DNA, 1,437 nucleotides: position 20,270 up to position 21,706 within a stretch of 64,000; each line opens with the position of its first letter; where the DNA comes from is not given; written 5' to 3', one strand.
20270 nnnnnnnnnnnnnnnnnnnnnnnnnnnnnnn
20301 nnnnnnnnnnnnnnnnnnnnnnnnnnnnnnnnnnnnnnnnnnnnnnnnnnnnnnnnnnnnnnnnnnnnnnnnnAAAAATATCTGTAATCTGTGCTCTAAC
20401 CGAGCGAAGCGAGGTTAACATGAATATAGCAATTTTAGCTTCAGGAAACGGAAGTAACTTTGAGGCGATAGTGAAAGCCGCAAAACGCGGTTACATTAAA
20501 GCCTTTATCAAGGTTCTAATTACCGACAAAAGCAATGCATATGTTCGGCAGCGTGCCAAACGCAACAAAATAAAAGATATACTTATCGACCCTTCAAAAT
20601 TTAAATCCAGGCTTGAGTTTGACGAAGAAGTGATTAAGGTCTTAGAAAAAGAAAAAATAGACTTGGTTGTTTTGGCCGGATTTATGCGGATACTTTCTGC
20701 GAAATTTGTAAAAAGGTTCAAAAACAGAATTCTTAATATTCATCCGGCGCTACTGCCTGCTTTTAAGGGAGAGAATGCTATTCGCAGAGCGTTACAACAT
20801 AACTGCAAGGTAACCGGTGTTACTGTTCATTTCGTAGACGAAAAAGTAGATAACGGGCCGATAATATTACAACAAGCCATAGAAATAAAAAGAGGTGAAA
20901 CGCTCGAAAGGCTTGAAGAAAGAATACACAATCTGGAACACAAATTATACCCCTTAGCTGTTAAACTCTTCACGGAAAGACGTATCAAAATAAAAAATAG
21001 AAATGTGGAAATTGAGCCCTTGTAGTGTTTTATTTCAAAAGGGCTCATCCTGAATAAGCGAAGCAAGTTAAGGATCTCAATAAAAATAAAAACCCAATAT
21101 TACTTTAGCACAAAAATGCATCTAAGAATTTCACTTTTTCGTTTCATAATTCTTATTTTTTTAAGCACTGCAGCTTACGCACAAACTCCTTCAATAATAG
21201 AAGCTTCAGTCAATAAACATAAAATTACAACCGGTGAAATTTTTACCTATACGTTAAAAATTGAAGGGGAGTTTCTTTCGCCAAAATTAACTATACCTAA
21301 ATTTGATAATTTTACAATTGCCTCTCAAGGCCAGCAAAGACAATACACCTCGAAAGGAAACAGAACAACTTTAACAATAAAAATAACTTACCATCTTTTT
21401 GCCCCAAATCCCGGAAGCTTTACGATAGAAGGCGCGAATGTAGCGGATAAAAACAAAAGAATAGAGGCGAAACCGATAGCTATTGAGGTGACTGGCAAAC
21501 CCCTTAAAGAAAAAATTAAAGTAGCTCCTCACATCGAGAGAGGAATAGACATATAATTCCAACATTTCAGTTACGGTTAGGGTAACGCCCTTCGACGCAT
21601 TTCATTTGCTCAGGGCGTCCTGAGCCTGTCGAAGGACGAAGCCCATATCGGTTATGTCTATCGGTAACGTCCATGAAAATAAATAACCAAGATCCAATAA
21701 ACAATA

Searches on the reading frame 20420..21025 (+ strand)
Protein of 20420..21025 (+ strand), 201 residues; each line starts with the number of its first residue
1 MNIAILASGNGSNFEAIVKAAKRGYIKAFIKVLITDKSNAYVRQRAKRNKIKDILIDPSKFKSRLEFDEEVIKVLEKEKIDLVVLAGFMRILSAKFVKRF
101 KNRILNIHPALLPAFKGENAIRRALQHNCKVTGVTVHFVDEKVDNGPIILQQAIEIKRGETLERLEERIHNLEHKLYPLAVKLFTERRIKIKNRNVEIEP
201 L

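Call 97: search_protein_families(library=pfam, proteins=[window:20420-21025:+], max_evalue=0.00001)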
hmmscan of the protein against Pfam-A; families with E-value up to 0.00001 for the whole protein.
window:20420-21025:+ (201 aa): 1 family
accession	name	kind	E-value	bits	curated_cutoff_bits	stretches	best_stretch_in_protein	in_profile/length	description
PF00551.24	Formyl_trans_N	-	8.8e-60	202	26.1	1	1-181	1-181/181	Formyl transferase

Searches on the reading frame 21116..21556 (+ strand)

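Call 59: search_protein_families(library=pfam, proteins=[window:21116-21556:+], max_evalue=0.001)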
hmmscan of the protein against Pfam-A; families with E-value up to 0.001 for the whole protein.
window:21116-21556:+ (146 aa): 1 family
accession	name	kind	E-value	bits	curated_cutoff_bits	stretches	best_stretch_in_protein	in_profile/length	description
PF13584.12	BatD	-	1.1e-13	52.1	24.1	1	30-125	1-92/92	BatD DUF11 like domain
